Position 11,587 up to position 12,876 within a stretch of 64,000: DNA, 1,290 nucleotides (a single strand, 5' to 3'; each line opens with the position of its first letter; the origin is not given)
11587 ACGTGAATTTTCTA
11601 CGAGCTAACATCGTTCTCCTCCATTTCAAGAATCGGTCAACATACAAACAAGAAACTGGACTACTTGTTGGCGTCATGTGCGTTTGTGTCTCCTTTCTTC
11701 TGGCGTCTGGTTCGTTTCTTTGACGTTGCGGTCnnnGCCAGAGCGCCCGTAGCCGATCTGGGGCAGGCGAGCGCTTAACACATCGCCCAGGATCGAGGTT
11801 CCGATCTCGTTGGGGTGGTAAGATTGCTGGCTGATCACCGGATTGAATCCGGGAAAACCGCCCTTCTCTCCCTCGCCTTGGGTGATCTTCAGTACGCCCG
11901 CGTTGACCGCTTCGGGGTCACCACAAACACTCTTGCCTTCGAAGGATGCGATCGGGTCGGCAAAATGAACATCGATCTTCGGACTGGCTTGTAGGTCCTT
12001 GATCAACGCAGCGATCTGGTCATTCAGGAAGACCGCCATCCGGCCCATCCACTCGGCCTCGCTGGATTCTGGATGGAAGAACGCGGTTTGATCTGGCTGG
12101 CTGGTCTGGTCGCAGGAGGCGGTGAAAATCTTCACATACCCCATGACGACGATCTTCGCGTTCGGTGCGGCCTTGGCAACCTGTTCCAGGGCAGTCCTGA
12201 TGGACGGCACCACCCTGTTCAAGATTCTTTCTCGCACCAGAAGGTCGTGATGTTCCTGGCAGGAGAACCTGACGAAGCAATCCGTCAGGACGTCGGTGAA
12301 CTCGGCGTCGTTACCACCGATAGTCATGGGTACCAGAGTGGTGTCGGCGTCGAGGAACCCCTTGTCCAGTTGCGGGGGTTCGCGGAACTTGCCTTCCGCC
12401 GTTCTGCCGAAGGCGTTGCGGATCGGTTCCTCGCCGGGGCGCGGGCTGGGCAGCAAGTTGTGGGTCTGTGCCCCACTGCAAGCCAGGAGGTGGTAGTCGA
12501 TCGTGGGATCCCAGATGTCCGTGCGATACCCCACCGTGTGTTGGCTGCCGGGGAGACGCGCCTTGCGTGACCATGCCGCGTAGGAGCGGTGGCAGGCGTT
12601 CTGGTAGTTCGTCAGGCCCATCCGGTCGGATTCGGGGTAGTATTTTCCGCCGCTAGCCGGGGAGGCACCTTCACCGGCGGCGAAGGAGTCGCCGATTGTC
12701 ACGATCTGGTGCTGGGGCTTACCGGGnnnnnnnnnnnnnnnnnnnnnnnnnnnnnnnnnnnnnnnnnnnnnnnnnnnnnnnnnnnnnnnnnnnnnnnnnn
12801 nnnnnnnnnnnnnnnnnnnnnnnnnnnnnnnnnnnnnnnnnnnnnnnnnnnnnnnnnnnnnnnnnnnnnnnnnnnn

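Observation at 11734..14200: Lytic transglycosylase and SGNH esterase fused in one secreted polypeptide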

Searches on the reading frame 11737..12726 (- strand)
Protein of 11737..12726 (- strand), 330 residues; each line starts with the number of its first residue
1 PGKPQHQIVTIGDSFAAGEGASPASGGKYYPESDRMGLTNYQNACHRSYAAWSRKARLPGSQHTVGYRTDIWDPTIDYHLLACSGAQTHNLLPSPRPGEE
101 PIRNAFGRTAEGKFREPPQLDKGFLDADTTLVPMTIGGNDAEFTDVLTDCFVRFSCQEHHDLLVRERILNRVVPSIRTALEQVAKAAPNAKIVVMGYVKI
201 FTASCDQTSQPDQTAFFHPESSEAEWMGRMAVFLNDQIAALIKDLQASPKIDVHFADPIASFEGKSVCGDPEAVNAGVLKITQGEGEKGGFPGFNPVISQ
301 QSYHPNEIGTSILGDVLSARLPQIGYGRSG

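Call 20: search_protein_families(library=pfam, proteins=[window:11737-12726:-], max_evalue=10)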
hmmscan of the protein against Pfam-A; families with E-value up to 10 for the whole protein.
window:11737-12726:- (330 aa): 2 families
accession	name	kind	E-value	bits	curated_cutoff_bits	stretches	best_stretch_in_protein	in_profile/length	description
PF13472.12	Lipase_GDSL_2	-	1.5e-07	32.5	32.9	1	11-253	2-149/178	GDSL-like Lipase/Acylhydrolase family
PF00657.28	Lipase_GDSL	-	0.0046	17.6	23.6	1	8-248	1-162/208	GDSL-like Lipase/Acylhydrolase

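Call 61: predict_structure(alignment_id=A2)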
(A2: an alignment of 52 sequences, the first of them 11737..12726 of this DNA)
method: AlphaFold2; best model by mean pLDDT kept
length: 330 residues; sequences in the alignment: 52
mean_pLDDT: 95.2   pTM: 0.93
mean pLDDT of the five models: 95.2, 94.5, 94.4, 94.2, 94.1
residues with pLDDT >= 90: 300; 70-90: 26; 50-70: 3; < 50: 1
segments of 3 or more residues with pLDDT < 50: none
pLDDT, mean of each block of 10 residues (from residue 1): 91 98 97 92 95 98 98 98 98 98 98 95 98 98 93 90 98 99 98 98 93 93 95 98 96 98 96 96 84 83 98 99 87
secondary structure, 60 per line:
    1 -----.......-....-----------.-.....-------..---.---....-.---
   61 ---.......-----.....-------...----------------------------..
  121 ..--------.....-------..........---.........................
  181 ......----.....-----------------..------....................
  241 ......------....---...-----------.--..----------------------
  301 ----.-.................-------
elements in order: E6-12 H14-17 H52-55 H65-70 E76-80 H119-122 E131-135 H143-152 H156-186 E191-195 H221-246 E253-256 H307-323
